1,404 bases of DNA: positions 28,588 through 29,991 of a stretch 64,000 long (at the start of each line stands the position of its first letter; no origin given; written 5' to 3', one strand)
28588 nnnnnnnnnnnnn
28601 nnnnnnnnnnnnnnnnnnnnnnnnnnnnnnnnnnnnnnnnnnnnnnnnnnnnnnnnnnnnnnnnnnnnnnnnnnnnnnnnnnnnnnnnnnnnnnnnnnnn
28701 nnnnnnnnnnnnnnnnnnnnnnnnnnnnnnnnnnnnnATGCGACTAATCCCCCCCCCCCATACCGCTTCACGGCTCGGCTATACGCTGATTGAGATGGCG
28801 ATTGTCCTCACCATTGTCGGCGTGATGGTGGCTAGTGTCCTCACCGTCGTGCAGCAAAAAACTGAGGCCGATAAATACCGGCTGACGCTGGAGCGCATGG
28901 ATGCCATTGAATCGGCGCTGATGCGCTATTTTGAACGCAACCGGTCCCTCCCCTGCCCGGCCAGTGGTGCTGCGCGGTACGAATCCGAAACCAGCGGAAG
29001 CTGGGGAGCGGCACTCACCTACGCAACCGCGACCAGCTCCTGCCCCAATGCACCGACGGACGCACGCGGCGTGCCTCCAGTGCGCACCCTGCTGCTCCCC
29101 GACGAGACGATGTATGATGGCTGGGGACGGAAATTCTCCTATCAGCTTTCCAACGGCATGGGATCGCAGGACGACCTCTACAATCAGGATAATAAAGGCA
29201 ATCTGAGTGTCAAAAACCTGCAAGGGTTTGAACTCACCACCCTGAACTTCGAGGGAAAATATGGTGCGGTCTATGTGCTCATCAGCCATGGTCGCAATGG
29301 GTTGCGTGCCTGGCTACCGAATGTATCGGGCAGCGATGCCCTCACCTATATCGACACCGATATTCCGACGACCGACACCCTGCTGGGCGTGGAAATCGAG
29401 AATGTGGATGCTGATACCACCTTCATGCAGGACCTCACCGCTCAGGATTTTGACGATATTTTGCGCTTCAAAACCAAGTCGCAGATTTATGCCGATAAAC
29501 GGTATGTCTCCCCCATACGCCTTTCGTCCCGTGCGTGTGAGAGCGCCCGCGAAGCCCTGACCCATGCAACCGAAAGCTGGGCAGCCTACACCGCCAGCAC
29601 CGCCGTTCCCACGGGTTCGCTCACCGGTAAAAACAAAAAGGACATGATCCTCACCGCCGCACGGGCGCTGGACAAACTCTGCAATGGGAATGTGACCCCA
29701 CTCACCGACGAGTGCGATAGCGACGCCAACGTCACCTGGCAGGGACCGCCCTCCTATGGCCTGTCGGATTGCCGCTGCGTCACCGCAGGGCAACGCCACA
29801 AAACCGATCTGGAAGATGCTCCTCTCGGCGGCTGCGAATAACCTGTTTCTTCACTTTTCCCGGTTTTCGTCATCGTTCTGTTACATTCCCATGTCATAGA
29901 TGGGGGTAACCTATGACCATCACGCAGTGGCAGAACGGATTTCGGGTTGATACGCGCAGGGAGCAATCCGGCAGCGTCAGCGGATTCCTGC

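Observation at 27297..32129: Operon of two large prepilin-type proteins plus a 738-aa unknown protein, with no pilus assembly genes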

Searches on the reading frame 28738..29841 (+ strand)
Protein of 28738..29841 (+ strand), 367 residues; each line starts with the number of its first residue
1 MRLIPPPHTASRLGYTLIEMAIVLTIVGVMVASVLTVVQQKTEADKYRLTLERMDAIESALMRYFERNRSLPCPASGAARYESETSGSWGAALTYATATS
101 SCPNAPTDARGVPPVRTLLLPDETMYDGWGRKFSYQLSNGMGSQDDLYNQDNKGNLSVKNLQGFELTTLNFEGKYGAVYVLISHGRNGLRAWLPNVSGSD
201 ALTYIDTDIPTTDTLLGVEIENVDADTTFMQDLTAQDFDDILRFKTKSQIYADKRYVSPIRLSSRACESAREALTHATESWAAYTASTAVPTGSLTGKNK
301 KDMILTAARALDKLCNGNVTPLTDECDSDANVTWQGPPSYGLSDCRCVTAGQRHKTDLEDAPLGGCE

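Call 3: search_protein_families(library=pfam, proteins=[window:28738-29841:+], max_evalue=1)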
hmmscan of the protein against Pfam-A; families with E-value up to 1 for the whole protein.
window:28738-29841:+ (367 aa): 1 family
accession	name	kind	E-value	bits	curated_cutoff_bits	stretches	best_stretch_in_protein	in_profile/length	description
PF07963.17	N_methyl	-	0.0006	19.7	21.2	1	13-34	5-26/27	Prokaryotic N-terminal methylation motif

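Call 4: search_protein_families(library=ncbifam, proteins=[window:28738-29841:+], max_evalue=1)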
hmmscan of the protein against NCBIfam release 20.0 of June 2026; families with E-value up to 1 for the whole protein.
window:28738-29841:+ (367 aa): 11 families
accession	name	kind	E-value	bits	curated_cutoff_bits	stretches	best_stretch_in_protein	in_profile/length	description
TIGR01710.1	typeII_sec_gspG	equivalog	1.2e-05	25.3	88.85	1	14-78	2-66/134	type II secretion system major pseudopilin GspG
TIGR01708.2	typeII_sec_gspH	equivalog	1.5e-05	25.1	80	1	14-52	3-41/169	type II secretion system minor pseudopilin GspH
NF041013.1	T4P_ComGE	equivalog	0.00017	21.6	49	1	14-69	5-61/83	competence type IV pilus minor pilin ComGE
TIGR02532.1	IV_pilin_GFxxxE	domain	0.00029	20.5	16.3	1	13-34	2-23/24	prepilin-type N-terminal cleavage/methylation domain-containing protein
NF040999.1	pilin_ComGC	equivalog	0.0031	17.7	75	1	14-43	3-33/84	competence type IV pilus major pilin ComGC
TIGR01707.1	gspI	equivalog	0.0042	17.6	44.35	1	14-46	1-33/101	type II secretion system minor pseudopilin GspI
NF007800.0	PRK10506.1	equivalog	0.054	13.3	158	1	12-40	8-36/163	prepilin peptidase-dependent protein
NF040982.1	ComGD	equivalog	0.083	13.3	70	1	14-43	3-32/139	competence type IV pilus minor pilin ComGD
TIGR02596.1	TIGR02596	subfamily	0.13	12.3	70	1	15-48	1-34/196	Verru_Chthon cassette protein D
NF033634.1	SLATT_1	domain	0.13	12.2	41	1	19-63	56-100/132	SLATT domain-containing protein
NF041775.1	typeIV_PilA_Myxo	equivalog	0.16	11.9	400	0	13-33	11-31/214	type IV pilin protein PilA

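Call 6: find_homologous_proteins(query=window:28738-29841:+)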
Query window:28738-29841:+ (367 aa): 303 proteins with E <= 0.001 among 6175 candidates; the best 120 are listed.
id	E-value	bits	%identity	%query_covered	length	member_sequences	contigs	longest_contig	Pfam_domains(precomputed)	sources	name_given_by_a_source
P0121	8.9e-233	790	100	95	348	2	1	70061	-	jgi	jgi:type II secretory pathway pseudopilin PulG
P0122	1.1e-112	395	54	95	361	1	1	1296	-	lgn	-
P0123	5.2e-107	376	51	97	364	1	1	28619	-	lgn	-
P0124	7.3e-103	362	47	99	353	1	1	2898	-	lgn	-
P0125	6.1e-96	340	48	96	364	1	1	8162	-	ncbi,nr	ncbi:MAG: prepilin-type N-terminal cleavage/methylation domain-containing protein [Alphaproteobacter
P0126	1.9e-95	338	49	98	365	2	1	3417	-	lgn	-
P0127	3.6e-61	225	48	65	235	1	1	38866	-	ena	-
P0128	1.1e-51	194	35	98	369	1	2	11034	PF07963.18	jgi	-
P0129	7.7e-49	185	41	78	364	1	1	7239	-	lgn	-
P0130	3.1e-46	176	33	100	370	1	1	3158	-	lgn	-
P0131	3.5e-42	163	33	96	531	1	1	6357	-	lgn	-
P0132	2.2e-41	160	34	84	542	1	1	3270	-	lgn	-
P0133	1.2e-36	145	31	92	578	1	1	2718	-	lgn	-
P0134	7.8e-36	142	34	72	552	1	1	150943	-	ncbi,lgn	-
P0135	2.0e-35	141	36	69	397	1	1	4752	-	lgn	-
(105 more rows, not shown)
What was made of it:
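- There are 303 homologues of O2 (call 6). NHL, WD40, PD40 and pentapeptide modules occur on other family members (call 6).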

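Call 41: search_protein_families(library=pfam, proteins=[L063:4001-6142:+, L079:15566-17359:-, L057:17828-19549:-, L070:2436-4829:+, L056:2532-4340:-, L051:4382-6898:+, L027:11430-13643:+, L029:10353-11030:-, L032:2759-4999:+, L063:1012-3045:+], max_evalue=0.001)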
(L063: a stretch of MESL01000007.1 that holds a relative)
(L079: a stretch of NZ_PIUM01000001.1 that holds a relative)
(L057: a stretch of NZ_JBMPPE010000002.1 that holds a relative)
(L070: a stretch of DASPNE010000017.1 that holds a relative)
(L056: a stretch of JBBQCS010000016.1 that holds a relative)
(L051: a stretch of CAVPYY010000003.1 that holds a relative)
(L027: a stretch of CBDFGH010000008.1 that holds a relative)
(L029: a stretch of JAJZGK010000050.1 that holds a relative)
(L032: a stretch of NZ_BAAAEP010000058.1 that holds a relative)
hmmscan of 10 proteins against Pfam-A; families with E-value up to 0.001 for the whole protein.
L063:4001-6142:+ (713 aa): 6 families
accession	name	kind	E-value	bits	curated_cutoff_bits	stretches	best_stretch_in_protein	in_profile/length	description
PF00437.27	T2SSE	-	1.2e-121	406.3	24.9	1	322-702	6-369/370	Type II/IV secretion system protein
PF05157.20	MshEN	-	4e-12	46.4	23.1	1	207-295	4-89/90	MshEN domain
PF13401.12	AAA_22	-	0.00049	20.9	27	0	457-493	4-42/130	AAA domain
PF25199.1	nSTAND_NTPase5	-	0.0006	20.1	34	0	456-502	39-86/145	Novel STAND NTPase 5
PF13604.12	AAA_30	-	0.00062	20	27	0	442-489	2-49/191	AAA domain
PF13191.12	AAA_16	-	0.00076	20.5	32.6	0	456-486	23-52/167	AAA ATPase domain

L079:15566-17359:- (597 aa): 0 families

L057:17828-19549:- (573 aa): 13 families
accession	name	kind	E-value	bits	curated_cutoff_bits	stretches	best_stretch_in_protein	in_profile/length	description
PF14559.12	TPR_19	-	6.5e-18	65.3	25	2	397-458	4-64/68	Tetratricopeptide repeat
PF07719.23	TPR_2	-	1.1e-13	50.5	27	0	518-547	1-30/34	Tetratricopeptide repeat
PF13432.12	TPR_16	-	3.5e-12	47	32.7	1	397-451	10-64/65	Tetratricopeptide repeat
PF13431.12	TPR_17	-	4.5e-12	45.7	24.4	0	474-505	3-34/34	Tetratricopeptide repeat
PF00515.34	TPR_1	-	5.3e-11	42.3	27.8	0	522-547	5-30/34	Tetratricopeptide repeat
PF13176.12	TPR_7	-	2.2e-10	40.2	27.9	0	487-514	2-29/36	Tetratricopeptide repeat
PF13181.12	TPR_8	-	2.7e-09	36.9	25.7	0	518-547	1-30/34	Tetratricopeptide repeat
PF13428.12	TPR_14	-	3.8e-09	36.8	23.5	0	487-525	4-42/44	Tetratricopeptide repeat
PF23914.1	TPR_CcmH_CycH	-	1.2e-06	28.9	42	0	401-451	104-154/158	Cytochrome c-type biogenesis protein H TPR domain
PF13174.12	TPR_6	-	1.7e-05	25.6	26.3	0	419-450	1-32/33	Tetratricopeptide repeat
PF24575.1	TPR_Slam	-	5.7e-05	23.9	35.2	1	408-505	5-102/104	Surface lipoprotein assembly modifier, N-terminal TPR repeats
PF13424.12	TPR_12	-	0.00017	22.2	30.1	0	461-513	14-74/77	Tetratricopeptide repeat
PF25063.1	ARM_TT21_C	-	0.00044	20.6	35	0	403-527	40-173/209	Tetratricopeptide repeat protein 21 C-terminal ARM domain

L070:2436-4829:+ (797 aa): 6 families
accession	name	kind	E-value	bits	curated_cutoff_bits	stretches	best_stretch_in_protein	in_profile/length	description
PF02518.31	HATPase_c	-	2e-30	105.9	26.4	1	389-502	2-109/111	Histidine kinase-, DNA gyrase B-, and HSP90-like ATPase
PF00072.30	Response_reg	-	6.2e-27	94.4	30.2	1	542-656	1-110/111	Response regulator receiver domain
PF00512.31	HisKA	-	1.7e-20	73.2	26.9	1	276-341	1-66/66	His Kinase A (phospho-acceptor) domain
PF17152.10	CHASE8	-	1.4e-13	51.4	27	1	43-146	2-101/102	Periplasmic sensor domain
PF01627.28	Hpt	-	2.1e-11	44.4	24.6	1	700-780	1-81/84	Hpt domain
PF00672.30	HAMP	-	1.1e-06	29.3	25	1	185-232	6-52/53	HAMP domain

L056:2532-4340:- (602 aa): 20 families
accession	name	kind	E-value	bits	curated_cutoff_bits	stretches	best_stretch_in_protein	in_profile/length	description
PF00005.33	ABC_tran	-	7.4e-50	169.5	25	2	299-433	2-137/137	ABC transporter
PF13304.12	AAA_21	-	9.5e-18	65.7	27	1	35-54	3-22/304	AAA domain, putative AbiEii toxin, Type IV TA system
PF16326.10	ABC_tran_CTD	-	2.9e-15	56.7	32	1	527-595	1-68/69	ABC transporter C-terminal domain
PF02463.25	SMC_N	-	1.5e-11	44.6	40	0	358-472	94-210/220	RecF/RecN/SMC N terminal domain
PF13555.12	AAA_29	-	6.4e-08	32.7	27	0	30-57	22-48/61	P-loop containing region of AAA domain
PF13604.12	AAA_30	-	4.3e-07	30.3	27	0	313-344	23-54/191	AAA domain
PF13476.12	AAA_23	-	9.9e-07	30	27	0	314-332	25-43/201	AAA domain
PF12848.13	ABC_tran_Xtn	-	1.2e-06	29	25.9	1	200-262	14-78/85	ABC transporter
PF13401.12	AAA_22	-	2e-06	28.6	27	0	34-172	8-121/130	AAA domain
PF13191.12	AAA_16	-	4.5e-06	27.7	32.6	0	311-449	27-158/167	AAA ATPase domain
PF25199.1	nSTAND_NTPase5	-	9.3e-06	26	34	0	31-64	40-74/145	Novel STAND NTPase 5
PF13521.12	AAA_28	-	2.3e-05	25.1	27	0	310-356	1-43/164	AAA domain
PF05729.18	NACHT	-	2.6e-05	24.5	26.7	0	33-54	2-23/167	NACHT domain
PF01926.29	MMR_HSR1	-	7.1e-05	23.3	21.9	0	310-337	1-27/113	50S ribosome-binding GTPase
PF13479.12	AAA_24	-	0.00022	21.6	27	0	31-51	2-22/195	AAA domain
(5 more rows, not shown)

L051:4382-6898:+ (838 aa): 1 family
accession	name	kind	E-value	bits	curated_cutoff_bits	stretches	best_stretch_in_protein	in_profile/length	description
PF00482.28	T2SSF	-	9.6e-52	174.6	25.2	2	706-827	1-124/125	Type II secretion system (T2SS), protein F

L027:11430-13643:+ (737 aa): 3 families
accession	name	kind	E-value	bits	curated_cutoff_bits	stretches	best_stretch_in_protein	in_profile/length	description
PF19030.6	TSP1_ADAMTS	-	3.9e-19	69.1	23.8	3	636-691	1-51/55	Thrombospondin type 1 domain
PF07963.17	N_methyl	-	1.1e-06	28.4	21.2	1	161-185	2-26/27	Prokaryotic N-terminal methylation motif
PF00090.25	TSP_1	-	8.9e-06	26.3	21.6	0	443-465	6-28/49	Thrombospondin type 1 domain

L029:10353-11030:- (225 aa): 0 families

L032:2759-4999:+ (746 aa): 0 families

L063:1012-3045:+ (677 aa): 2 families
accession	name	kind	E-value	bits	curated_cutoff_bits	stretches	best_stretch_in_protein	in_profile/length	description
PF00263.26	Secretin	-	3.9e-36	124.6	27.5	1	447-636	2-168/169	Bacterial type II and III secretion system protein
PF07655.18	Secretin_N_2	-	0.00038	21.3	23.4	0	219-279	4-78/91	Secretin N-terminal domain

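Call 44: search_protein_families(library=ncbifam, proteins=[L063:9989-10822:+, L063:10831-12039:+, L063:12380-13144:+, L056:9974-10750:+, L056:10735-11496:+, L056:9102-9878:+, L079:15566-17359:-, L029:10353-11030:-, L032:2759-4999:+, L063:4001-6142:+], max_evalue=0.01)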
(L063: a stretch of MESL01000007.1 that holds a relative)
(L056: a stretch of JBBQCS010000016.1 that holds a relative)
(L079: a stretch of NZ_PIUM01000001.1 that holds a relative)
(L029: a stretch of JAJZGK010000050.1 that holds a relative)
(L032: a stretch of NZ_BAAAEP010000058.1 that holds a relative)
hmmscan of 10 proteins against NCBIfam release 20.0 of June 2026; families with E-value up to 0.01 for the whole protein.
L063:9989-10822:+ (277 aa): 7 families
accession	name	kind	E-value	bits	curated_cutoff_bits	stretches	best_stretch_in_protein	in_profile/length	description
TIGR01710.1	typeII_sec_gspG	equivalog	1.6e-10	41.2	88.85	1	16-130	2-101/134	type II secretion system major pseudopilin GspG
NF041775.1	typeIV_PilA_Myxo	equivalog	3.3e-05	23.9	400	1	14-68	10-64/214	type IV pilin protein PilA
NF040999.1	pilin_ComGC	equivalog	3.4e-05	23.9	75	1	16-64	3-51/84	competence type IV pilus major pilin ComGC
TIGR01708.2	typeII_sec_gspH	equivalog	9.2e-05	22.5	80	1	16-58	3-45/169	type II secretion system minor pseudopilin GspH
NF041013.1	T4P_ComGE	equivalog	0.0014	18.7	49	1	16-60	5-50/83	competence type IV pilus minor pilin ComGE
TIGR02532.1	IV_pilin_GFxxxE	domain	0.0044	16.8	16.3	1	15-35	2-22/24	prepilin-type N-terminal cleavage/methylation domain-containing protein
NF007862.0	PRK10574.1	equivalog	0.0052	16.9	138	0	15-44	5-34/145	prepilin peptidase-dependent pilin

L063:10831-12039:+ (402 aa): 0 families

L063:12380-13144:+ (254 aa): 5 families
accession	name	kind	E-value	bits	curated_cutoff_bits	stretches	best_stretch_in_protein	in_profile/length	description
TIGR01708.2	typeII_sec_gspH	equivalog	2.6e-06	27.6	80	1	44-85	1-43/169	type II secretion system minor pseudopilin GspH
TIGR01710.1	typeII_sec_gspG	equivalog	3.4e-06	27.1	88.85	1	45-107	1-64/134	type II secretion system major pseudopilin GspG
TIGR02532.1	IV_pilin_GFxxxE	domain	1.9e-05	24.3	16.3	1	44-67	1-24/24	prepilin-type N-terminal cleavage/methylation domain-containing protein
NF041775.1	typeIV_PilA_Myxo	equivalog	0.0018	18.3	400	1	36-199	1-170/214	type IV pilin protein PilA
NF040999.1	pilin_ComGC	equivalog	0.0032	17.6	75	1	44-63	1-20/84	competence type IV pilus major pilin ComGC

L056:9974-10750:+ (258 aa): 5 families
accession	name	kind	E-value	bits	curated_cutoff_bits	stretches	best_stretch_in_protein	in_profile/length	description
TIGR02532.1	IV_pilin_GFxxxE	domain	2.9e-07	30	16.3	1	10-31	1-22/24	prepilin-type N-terminal cleavage/methylation domain-containing protein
TIGR01710.1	typeII_sec_gspG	equivalog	8.1e-06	25.9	88.85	1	11-71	1-61/134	type II secretion system major pseudopilin GspG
TIGR01708.2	typeII_sec_gspH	equivalog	0.0008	19.4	80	1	11-37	2-28/169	type II secretion system minor pseudopilin GspH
NF041775.1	typeIV_PilA_Myxo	equivalog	0.0039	17.2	400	0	9-54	9-54/214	type IV pilin protein PilA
TIGR01711.1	gspJ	equivalog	0.01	15.7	64.85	0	12-61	2-52/192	type II secretion system minor pseudopilin GspJ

L056:10735-11496:+ (253 aa): 0 families

L056:9102-9878:+ (258 aa): 6 families
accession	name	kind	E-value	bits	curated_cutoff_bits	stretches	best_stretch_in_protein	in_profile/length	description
TIGR01708.2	typeII_sec_gspH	equivalog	4.9e-07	29.9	80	1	22-76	1-53/169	type II secretion system minor pseudopilin GspH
TIGR02532.1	IV_pilin_GFxxxE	domain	1.1e-06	28.2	16.3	1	22-44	1-23/24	prepilin-type N-terminal cleavage/methylation domain-containing protein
TIGR01710.1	typeII_sec_gspG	equivalog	3.1e-05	24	88.85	1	23-86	1-65/134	type II secretion system major pseudopilin GspG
NF007862.0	PRK10574.1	equivalog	0.0026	17.9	138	1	19-69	1-52/145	prepilin peptidase-dependent pilin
NF007800.0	PRK10506.1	equivalog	0.0044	16.8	158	1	17-66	3-53/163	prepilin peptidase-dependent protein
NF040999.1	pilin_ComGC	equivalog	0.0068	16.6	75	0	22-68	1-55/84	competence type IV pilus major pilin ComGC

L079:15566-17359:- (597 aa): 0 families

L029:10353-11030:- (225 aa): 0 families

L032:2759-4999:+ (746 aa): 0 families

L063:4001-6142:+ (713 aa): 25 families
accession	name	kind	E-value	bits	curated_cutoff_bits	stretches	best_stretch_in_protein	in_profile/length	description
TIGR02538.1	type_IV_pilB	equivalog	1.3e-143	479.6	675.65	1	152-705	2-562/564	type IV-A pilus assembly ATPase PilB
TIGR02533.1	type_II_gspE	equivalog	9.2e-143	476.4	630.25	1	222-704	2-485/486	type II secretion system ATPase GspE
NF007755.0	PRK10436.1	equivalog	1.9e-121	406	617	1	231-706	16-460/465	type II secretion system protein GspE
NF053534.1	T4PilAsmATPsTfpB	equivalog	9.7e-121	404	850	1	321-705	198-582/584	type IV pilus assembly ATPase TfpB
NF041000.1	ATPase_ComGA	equivalog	4.5e-69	232.4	300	1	330-595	2-266/267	competence type IV pilus ATPase ComGA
TIGR01420.1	pilT_fam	subfamily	8.6e-50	169.9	319.1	1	329-602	3-276/343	PilT/PilU family type 4a pilus ATPase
TIGR02525.1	plasmid_TraJ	equivalog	8.9e-25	87.4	368.3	1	398-574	91-272/372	plasmid transfer ATPase TraJ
TIGR02524.1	dot_icm_DotB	equivalog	5e-22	78.6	463.3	1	453-589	129-273/358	Dot/Icm type IV secretion system ATPase DotB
NF058587.1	archaellum_moto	equivalog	7.4e-21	74.5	550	1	458-572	275-394/527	archaellum flagellar ATPase motor FlaI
TIGR02782.1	TrbB_P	equivalog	9.5e-17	61.2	304.55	1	408-574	85-255/303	P-type conjugative transfer ATPase TrbB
NF053729.1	c-di-GMP_motif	domain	1e-16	60.4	38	1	151-202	1-52/53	cyclic di-GMP-binding domain-containing protein, MshE-related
TIGR03819.1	heli_sec_ATPase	hypoth_equivalog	3e-14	53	373.15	1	376-576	99-302/340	TadA family conjugal transfer-associated ATPase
NF010407.0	PRK13833.1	subfamily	8.5e-14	51.7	499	1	410-575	95-263/323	conjugal transfer protein TrbB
TIGR02788.1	VirB11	equivalog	1.1e-13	50.8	249.95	1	454-577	141-268/308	P-type DNA transfer ATPase VirB11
NF008411.1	PRK11234.1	equivalog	2.1e-12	46.3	1170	1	151-293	483-620/723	cyclic di-3',5'-guanylate-activated glycosyltransferase NfrB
NF053672.1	bindosome_BasE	exception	5.6e-12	45.2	1000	1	455-580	267-396/512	bindosome assembly system ATPase subunit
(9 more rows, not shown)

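Call 61: find_encoding_contigs(protein=P0121, flank=10000, max_places=3)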
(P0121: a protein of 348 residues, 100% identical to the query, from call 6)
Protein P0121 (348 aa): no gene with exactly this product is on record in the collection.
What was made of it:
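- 28749..28759 (+): Homopolymeric C11 tract in codons 4-8 of O2 (the leader peptide). It is a candidate slipped-strand phase-variation switch. Variation in tract length was not verified (call 61).
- Tried and rejected: Look-up of the 348-aa O2 variant (P0121), meant to compare poly-C tract length, found no record (call 61).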

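Call 69: search_protein_families(library=pfam, proteins=[L016:9956-13963:+, L017:7511-10978:+, L010:9932-11452:+, L015:9941-11632:+, L014:9935-11596:+, L016:7991-9946:+, L017:5507-7507:+], max_evalue=0.001)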
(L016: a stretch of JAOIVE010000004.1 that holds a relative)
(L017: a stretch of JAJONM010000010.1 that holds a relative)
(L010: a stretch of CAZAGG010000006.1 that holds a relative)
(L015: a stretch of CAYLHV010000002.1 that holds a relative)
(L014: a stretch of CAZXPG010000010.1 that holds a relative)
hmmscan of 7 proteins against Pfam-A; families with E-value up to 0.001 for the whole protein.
L016:9956-13963:+ (1335 aa): 1 family
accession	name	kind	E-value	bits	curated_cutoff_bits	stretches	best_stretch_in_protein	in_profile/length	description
PF13385.13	Laminin_G_3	-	1.4e-13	51.7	27.6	1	1177-1315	17-149/151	Concanavalin A-like lectin/glucanases superfamily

L017:7511-10978:+ (1155 aa): 2 families
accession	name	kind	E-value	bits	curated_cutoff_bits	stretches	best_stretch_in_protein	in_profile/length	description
PF13385.13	Laminin_G_3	-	1.4e-24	87.4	27.6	3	746-874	30-149/151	Concanavalin A-like lectin/glucanases superfamily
PF22925.3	TS_C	-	1.1e-05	25.5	27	0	795-872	123-201/202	Trans-sialidase, C-terminal domain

L010:9932-11452:+ (506 aa): 1 family
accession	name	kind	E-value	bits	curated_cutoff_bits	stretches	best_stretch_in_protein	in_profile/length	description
PF07963.17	N_methyl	-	4.2e-05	23.4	21.2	1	19-43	1-25/27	Prokaryotic N-terminal methylation motif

L015:9941-11632:+ (563 aa): 1 family
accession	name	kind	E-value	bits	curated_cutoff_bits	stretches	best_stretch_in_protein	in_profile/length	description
PF07963.17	N_methyl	-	4.2e-05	23.4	21.2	1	18-42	1-25/27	Prokaryotic N-terminal methylation motif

L014:9935-11596:+ (553 aa): 2 families
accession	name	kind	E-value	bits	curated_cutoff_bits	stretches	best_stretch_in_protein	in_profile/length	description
PF07963.17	N_methyl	-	6.4e-05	22.8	21.2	1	22-45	2-25/27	Prokaryotic N-terminal methylation motif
PF13385.13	Laminin_G_3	-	0.0002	21.9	27.6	1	479-535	93-149/151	Concanavalin A-like lectin/glucanases superfamily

L016:7991-9946:+ (651 aa): 1 family
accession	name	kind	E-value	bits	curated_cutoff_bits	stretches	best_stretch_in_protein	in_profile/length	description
PF13385.13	Laminin_G_3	-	2.1e-06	28.4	27.6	1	500-632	16-147/151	Concanavalin A-like lectin/glucanases superfamily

L017:5507-7507:+ (666 aa): 1 family
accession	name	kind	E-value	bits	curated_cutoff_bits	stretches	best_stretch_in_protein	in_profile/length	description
PF07963.17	N_methyl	-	0.00032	20.6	21.2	1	17-38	3-24/27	Prokaryotic N-terminal methylation motif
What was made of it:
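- Bulky lectin-type modules (LamG, beta-propellers) and orthologues of more than 1000 aa (calls 6, 69) fit external display better than a periplasmic piston.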
